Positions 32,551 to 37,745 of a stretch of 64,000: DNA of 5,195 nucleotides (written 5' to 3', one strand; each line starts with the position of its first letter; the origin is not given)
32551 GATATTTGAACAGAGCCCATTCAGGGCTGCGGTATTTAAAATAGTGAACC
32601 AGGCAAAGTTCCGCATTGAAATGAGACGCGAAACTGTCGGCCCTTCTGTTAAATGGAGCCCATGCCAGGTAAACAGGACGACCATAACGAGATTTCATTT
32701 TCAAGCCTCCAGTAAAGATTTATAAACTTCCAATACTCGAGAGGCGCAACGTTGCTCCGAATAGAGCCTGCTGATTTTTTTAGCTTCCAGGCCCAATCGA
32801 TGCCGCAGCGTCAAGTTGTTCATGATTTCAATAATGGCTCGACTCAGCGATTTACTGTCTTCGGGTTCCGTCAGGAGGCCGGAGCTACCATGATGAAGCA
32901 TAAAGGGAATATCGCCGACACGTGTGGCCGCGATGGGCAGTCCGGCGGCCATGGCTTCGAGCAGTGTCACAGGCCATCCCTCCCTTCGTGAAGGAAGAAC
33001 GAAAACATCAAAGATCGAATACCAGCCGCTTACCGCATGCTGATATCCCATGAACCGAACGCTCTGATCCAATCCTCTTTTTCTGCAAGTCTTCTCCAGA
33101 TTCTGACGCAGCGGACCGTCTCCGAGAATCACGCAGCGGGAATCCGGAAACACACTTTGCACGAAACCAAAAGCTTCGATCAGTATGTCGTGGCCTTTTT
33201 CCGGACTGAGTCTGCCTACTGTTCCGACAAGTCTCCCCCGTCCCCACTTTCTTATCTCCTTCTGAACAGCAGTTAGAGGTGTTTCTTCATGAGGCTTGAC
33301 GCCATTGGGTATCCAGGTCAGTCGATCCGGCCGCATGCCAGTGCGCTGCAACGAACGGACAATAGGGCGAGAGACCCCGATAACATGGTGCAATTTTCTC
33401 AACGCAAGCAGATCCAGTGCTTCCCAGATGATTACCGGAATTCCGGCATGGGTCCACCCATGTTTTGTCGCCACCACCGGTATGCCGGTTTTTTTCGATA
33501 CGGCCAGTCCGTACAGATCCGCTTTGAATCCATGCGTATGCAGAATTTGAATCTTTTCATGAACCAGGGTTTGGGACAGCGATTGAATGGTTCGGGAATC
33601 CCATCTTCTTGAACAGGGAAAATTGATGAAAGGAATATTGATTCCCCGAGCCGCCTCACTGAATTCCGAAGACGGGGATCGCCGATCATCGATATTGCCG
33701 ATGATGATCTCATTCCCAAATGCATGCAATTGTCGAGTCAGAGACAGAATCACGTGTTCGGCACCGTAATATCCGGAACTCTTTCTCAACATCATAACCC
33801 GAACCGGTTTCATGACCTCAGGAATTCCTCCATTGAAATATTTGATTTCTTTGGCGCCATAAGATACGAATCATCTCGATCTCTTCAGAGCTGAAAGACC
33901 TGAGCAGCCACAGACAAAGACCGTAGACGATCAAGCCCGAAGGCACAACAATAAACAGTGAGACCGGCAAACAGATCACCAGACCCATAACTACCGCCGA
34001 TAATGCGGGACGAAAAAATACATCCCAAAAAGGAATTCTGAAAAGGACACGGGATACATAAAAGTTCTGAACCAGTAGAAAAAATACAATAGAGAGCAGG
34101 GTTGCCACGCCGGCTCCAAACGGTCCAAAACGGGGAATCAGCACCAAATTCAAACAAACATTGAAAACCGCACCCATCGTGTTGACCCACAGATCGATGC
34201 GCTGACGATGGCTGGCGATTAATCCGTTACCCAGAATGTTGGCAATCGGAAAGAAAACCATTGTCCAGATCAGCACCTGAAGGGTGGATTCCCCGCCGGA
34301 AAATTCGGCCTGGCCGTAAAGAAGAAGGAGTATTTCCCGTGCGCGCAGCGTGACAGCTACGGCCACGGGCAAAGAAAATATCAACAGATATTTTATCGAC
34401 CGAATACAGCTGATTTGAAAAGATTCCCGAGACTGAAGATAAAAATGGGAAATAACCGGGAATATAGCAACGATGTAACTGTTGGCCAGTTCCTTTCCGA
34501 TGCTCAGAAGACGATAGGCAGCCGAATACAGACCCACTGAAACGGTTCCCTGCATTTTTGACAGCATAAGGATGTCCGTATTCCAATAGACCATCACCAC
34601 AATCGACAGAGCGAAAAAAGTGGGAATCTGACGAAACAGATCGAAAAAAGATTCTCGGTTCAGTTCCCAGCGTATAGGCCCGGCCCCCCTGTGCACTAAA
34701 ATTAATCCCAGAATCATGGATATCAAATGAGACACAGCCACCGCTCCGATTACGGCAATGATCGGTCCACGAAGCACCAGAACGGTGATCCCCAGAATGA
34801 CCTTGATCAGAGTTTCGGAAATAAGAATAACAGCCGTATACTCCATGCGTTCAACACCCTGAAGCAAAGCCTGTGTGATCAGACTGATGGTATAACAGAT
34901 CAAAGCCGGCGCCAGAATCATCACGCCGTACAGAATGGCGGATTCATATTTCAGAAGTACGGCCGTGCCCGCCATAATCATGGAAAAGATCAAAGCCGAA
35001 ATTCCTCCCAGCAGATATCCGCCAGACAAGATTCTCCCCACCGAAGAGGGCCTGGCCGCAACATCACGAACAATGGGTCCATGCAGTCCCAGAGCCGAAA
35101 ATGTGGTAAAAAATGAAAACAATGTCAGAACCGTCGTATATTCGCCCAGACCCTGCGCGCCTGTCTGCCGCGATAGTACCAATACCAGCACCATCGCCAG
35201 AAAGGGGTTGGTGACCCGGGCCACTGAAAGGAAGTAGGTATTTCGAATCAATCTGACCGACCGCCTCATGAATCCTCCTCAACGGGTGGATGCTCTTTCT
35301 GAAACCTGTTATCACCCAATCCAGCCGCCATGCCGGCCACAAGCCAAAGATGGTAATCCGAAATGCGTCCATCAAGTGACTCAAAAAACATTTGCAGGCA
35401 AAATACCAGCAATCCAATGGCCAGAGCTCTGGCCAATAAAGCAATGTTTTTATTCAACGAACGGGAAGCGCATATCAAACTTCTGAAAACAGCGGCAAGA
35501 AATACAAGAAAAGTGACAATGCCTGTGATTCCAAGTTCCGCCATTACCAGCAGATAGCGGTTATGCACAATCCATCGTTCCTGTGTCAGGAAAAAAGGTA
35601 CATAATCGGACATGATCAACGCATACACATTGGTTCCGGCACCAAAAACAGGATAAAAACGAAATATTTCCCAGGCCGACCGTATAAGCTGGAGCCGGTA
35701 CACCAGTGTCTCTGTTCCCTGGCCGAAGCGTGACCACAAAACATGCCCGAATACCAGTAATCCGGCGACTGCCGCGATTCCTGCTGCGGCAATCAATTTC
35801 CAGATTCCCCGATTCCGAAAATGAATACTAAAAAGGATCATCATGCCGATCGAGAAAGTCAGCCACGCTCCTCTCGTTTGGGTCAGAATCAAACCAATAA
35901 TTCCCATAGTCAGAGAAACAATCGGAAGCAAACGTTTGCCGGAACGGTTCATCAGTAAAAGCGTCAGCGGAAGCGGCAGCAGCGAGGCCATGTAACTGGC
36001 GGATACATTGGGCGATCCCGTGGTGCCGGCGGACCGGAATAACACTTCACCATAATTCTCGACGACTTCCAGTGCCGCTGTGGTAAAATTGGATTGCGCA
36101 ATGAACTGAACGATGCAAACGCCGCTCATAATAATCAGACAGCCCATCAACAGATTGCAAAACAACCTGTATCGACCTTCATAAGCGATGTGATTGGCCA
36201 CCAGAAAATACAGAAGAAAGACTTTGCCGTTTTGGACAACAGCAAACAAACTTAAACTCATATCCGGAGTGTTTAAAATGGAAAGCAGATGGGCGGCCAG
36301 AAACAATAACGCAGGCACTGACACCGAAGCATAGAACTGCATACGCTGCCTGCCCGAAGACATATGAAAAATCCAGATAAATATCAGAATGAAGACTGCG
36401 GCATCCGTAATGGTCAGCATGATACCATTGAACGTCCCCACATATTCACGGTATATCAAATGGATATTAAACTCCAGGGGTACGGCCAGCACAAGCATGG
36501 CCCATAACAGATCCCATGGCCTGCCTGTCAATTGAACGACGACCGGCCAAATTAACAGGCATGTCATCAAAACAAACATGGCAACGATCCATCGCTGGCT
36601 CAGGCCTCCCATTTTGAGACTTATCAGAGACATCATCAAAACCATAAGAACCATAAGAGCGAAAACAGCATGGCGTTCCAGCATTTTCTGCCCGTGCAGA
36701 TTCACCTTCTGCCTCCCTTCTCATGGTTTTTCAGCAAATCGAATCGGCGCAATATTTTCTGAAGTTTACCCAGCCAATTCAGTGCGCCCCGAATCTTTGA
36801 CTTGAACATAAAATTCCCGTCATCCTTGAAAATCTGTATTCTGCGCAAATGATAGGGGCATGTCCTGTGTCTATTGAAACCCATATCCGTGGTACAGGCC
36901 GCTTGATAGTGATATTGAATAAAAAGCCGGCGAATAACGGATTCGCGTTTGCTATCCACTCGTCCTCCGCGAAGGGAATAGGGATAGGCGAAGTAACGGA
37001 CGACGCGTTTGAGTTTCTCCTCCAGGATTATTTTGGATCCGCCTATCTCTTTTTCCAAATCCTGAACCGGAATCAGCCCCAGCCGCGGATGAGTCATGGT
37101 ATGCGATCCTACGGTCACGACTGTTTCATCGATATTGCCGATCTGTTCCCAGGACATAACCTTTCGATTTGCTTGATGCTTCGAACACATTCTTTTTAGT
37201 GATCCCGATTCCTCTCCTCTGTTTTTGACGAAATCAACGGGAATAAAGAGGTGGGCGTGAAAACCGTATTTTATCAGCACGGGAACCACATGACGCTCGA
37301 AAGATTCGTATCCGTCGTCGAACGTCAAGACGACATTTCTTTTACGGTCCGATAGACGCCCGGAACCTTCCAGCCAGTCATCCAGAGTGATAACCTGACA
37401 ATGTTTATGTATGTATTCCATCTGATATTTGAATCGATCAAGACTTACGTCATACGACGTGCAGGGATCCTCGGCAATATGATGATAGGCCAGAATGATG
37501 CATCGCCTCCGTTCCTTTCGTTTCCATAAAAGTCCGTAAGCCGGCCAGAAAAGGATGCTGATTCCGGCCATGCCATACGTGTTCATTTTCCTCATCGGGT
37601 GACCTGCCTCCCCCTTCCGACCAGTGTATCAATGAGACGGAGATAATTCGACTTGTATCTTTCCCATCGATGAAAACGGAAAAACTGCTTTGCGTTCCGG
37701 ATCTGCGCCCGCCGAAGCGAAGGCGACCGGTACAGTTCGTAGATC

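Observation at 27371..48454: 21-kb Wzx/Wzy exopolysaccharide operon with an unusually large tailoring cassette (best candidate for an undescribed pathway)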

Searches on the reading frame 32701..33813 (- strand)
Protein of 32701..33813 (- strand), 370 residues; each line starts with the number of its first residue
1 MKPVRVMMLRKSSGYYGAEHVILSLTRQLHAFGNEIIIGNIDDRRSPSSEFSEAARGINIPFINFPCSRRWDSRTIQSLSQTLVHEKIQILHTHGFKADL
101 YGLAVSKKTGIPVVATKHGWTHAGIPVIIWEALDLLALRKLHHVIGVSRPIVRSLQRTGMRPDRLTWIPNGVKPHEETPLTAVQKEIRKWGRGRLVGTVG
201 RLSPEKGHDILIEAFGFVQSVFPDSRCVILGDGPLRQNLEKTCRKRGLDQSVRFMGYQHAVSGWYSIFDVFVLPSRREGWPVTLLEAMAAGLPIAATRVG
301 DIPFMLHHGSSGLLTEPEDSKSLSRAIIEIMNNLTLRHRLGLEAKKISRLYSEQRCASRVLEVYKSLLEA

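Call 4: search_protein_families(library=pfam, proteins=[window:32701-33813:-], max_evalue=0.01)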
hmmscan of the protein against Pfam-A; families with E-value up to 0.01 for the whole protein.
window:32701-33813:- (370 aa): 5 families
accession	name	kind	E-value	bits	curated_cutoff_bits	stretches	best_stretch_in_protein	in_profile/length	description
PF00534.26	Glycos_transf_1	-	5.8e-38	130.6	26.4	1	191-346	13-171/172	Glycosyl transferases group 1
PF13692.12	Glyco_trans_1_4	-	4e-36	124.8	27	1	194-333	2-142/142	Glycosyl transferases group 1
PF13439.12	Glyco_transf_4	-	1.3e-21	77.8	28.5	1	17-174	3-168/170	Glycosyltransferase Family 4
PF13579.12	Glyco_trans_4_4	-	1.4e-15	58.4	29.7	1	17-171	2-158/158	Glycosyl transferase 4-like domain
PF20706.3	GT4-conflict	-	0.00013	21.5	26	1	142-294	148-308/385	Family 4 Glycosyltransferase in conflict systems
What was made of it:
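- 32701..33813 (-): GT4 glycosyltransferase. Glycos_transf_1 E 6e-38 (call 4).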

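Call 6: search_protein_families(library=ncbifam, proteins=[window:32701-33813:-], max_evalue=0.001)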
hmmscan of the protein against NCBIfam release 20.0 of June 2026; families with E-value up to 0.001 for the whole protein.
window:32701-33813:- (370 aa): 38 families (the best 25 are shown)
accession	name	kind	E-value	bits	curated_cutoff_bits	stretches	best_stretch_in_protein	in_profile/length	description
TIGR03088.1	stp2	hypoth_equivalog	7.7e-40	137.1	409.05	1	76-368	70-374/374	TIGR03088 family PEP-CTERM/XrtA system glycosyltransferase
TIGR03999.1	thiol_BshA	equivalog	2.2e-28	99.2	273.7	1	84-368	81-374/375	N-acetyl-alpha-D-glucosaminyl L-malate synthase BshA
NF041876.1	EPS_EpsE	equivalog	6.2e-27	94.8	400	1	159-358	182-387/389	exopolysaccharide biosynthesis GT4 family glycosyltransferase EpsE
NF047684.1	TeichurnBiosyTuaC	equivalog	2.4e-24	86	550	1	62-368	78-390/391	teichuronic acid biosynthesis protein TuaC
TIGR04063.1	stp3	hypoth_equivalog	3.1e-23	82.3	442.05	1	76-367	81-395/397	TIGR04063 family PEP-CTERM/XrtA system glycosyltransferase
NF049988.1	MGlcDAGSynMgs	equivalog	8.5e-22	78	400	1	199-369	219-389/398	alpha-monoglucosyldiacylglycerol synthase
TIGR03449.1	mycothiol_MshA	equivalog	2.9e-20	72.6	462.5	1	192-368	219-404/406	D-inositol-3-phosphate glycosyltransferase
NF011726.0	PRK15179.1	equivalog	2.8e-17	62.3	733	1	195-332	519-658/694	Vi polysaccharide biosynthesis protein TviE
TIGR04157.1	glyco_rSAM_CFB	subfamily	5.4e-17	61.9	400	1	138-344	167-385/406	TIGR04157 family glycosyltransferase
TIGR04047.1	MSMEG_0565_glyc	hypoth_equivalog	9.4e-17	61.1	259.85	1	137-365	135-372/373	MSMEG_0565 family glycosyltransferase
NF038011.1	PelF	equivalog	4e-16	59.1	100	1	130-364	247-489/489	GT4 family glycosyltransferase PelF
NF050056.1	ProtGlycPglH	equivalog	4.8e-16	58.8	600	1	192-366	178-352/354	GalNAc-alpha-(1->4)-GalNAc-alpha-(1->3)-diNAcBac-PP-undecaprenol alpha-1,4-N-acetyl-D-galactosaminyltransferase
TIGR02149.1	glgA_Coryne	subfamily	8.6e-15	54.7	302.4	1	86-367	82-390/391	glycogen synthase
NF041010.1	glycosy_Agl16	equivalog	1.4e-14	53.8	575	1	80-367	75-351/352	glycosylation protein Agl16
NF038298.1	EPS_HpsO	equivalog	2.7e-14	52.7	575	1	195-367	203-387/388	hormogonium polysaccharide biosynthesis glycosyltransferase HpsO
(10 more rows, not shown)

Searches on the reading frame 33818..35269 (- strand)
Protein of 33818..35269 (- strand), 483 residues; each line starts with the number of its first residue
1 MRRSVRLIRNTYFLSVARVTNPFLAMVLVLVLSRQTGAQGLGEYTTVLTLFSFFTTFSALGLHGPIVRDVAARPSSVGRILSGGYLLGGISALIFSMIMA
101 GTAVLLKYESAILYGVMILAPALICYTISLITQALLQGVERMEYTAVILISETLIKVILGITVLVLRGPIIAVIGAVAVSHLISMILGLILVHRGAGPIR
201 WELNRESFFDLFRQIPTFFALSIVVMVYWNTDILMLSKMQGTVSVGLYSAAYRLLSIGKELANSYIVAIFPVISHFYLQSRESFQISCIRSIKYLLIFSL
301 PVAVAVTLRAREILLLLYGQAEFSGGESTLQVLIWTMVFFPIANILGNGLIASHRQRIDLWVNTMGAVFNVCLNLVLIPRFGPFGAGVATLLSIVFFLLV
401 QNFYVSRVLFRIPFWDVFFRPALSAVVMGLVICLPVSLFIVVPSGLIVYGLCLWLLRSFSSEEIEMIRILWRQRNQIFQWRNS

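Call 4: search_protein_families(library=pfam, proteins=[window:33818-35269:-], max_evalue=0.01)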
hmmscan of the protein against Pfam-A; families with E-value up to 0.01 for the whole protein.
window:33818-35269:- (483 aa): 4 families
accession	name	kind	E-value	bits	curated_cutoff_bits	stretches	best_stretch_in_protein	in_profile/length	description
PF01943.22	Polysacc_synt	-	3.5e-34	118.9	28.2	1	8-275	2-272/274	Polysaccharide biosynthesis protein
PF13440.11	Polysacc_synt_3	-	1.9e-16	60.6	23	1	31-320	1-286/293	Polysaccharide biosynthesis protein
PF01554.23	MatE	-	4.4e-09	36.7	24.9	1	222-375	6-160/161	MatE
PF03023.19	MurJ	-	3.7e-07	29.6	27.4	1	92-439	78-436/451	Lipid II flippase MurJ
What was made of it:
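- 33818..35269 (-): Wzx flippase. Polysacc_synt E 3.5e-34 (call 4).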

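Call 6: search_protein_families(library=ncbifam, proteins=[window:33818-35269:-], max_evalue=0.001)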
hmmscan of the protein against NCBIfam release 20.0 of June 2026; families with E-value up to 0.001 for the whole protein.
window:33818-35269:- (483 aa): 4 families
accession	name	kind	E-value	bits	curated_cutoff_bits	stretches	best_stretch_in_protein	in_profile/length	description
TIGR02900.1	spore_V_B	equivalog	5.2e-12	45.3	372.3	1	7-445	1-469/488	stage V sporulation protein B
TIGR01695.1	murJ_mviN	equivalog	5.3e-09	35.3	235.55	1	114-448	125-478/506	murein biosynthesis integral membrane protein MurJ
NF041871.1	Wzx_EPS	equivalog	4.1e-08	32.4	800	1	8-400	3-397/492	exopolysaccharide biosynthesis flippase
NF050818.1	PolSacchBiosHfsF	equivalog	2.9e-07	29.9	700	1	92-454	89-458/468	polysaccharide biosynthesis protein HfsF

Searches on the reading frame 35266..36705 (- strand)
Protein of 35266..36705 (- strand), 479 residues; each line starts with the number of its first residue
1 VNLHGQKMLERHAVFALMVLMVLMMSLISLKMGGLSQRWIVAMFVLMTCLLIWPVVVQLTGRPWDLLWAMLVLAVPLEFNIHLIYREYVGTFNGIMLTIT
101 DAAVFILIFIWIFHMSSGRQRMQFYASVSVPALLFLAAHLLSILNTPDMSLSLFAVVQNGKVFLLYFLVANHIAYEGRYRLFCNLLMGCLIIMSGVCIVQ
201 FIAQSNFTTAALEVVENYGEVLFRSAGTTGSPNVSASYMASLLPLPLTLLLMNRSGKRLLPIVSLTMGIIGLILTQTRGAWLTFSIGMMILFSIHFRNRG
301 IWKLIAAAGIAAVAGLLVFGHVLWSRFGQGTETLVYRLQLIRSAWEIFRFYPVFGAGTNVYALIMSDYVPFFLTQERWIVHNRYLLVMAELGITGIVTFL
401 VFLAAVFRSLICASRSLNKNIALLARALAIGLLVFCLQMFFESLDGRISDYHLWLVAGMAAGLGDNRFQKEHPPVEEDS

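Call 4: search_protein_families(library=pfam, proteins=[window:35266-36705:-], max_evalue=0.01)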
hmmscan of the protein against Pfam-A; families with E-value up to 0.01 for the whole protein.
window:35266-36705:- (479 aa): 1 family
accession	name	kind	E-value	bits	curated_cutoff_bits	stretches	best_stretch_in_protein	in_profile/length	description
PF04932.20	Wzy_C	-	8.2e-17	61.8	31.7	1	267-400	5-149/149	O-Antigen ligase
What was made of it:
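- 35266..36705 (-): Wzy-type polymerase. Wzy_C E 8e-17 (call 4).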

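Call 6: search_protein_families(library=ncbifam, proteins=[window:35266-36705:-], max_evalue=0.001)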
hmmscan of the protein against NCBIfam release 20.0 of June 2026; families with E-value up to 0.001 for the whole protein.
window:35266-36705:- (479 aa): 0 families

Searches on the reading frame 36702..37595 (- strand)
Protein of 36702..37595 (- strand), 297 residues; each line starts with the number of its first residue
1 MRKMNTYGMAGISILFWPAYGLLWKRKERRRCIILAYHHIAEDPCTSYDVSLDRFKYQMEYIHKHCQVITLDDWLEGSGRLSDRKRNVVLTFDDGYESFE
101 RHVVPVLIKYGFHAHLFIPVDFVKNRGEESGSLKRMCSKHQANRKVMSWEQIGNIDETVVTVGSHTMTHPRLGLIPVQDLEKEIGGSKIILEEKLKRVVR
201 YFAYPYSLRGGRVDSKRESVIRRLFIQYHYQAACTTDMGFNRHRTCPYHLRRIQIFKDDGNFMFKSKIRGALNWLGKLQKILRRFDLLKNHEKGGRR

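Call 4: search_protein_families(library=pfam, proteins=[window:36702-37595:-], max_evalue=0.01)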
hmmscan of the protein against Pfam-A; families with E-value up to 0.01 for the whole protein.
window:36702-37595:- (297 aa): 1 family
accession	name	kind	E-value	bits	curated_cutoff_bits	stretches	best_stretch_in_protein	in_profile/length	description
PF01522.26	Polysacc_deac_1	-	4.1e-18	65.9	23.1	1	83-210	4-109/124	Polysaccharide deacetylase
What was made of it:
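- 36702..37595 (-): Canonical CE4 deacetylase (PgaB/IcaB-like) with an N-terminal hydrophobic segment. Polysacc_deac_1 E 4e-18 (call 4).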

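Call 6: search_protein_families(library=ncbifam, proteins=[window:36702-37595:-], max_evalue=0.001)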
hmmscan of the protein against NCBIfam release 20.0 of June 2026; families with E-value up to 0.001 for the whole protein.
window:36702-37595:- (297 aa): 6 families
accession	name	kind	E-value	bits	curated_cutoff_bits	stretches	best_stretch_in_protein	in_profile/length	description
TIGR03938.2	deacetyl_PgaB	equivalog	2.9e-15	55.6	321.9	1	32-167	3-143/621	poly-beta-1,6-N-acetyl-D-glucosamine N-deacetylase PgaB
NF011177.0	PRK14582.1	equivalog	5.2e-11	41.5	923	1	29-168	46-187/671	poly-beta-1,6-N-acetyl-D-glucosamine N-deacetylase PgaB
NF011176.0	PRK14581.1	equivalog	4.5e-10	38.3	1091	1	30-196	47-214/673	poly-beta-1,6-N-acetyl-D-glucosamine N-deacetylase PgaB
TIGR03933.1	PIA_icaB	equivalog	4.7e-07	29.6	248.35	1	46-233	31-211/245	intercellular adhesin biosynthesis polysaccharide N-deacetylase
TIGR04243.1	nodulat_NodB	equivalog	2.7e-05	23.7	240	0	160-208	55-104/197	chitooligosaccharide deacetylase NodB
TIGR02884.1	spore_pdaA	equivalog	5.4e-05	23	298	0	84-138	35-87/224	delta-lactam-biosynthetic de-N-acetylase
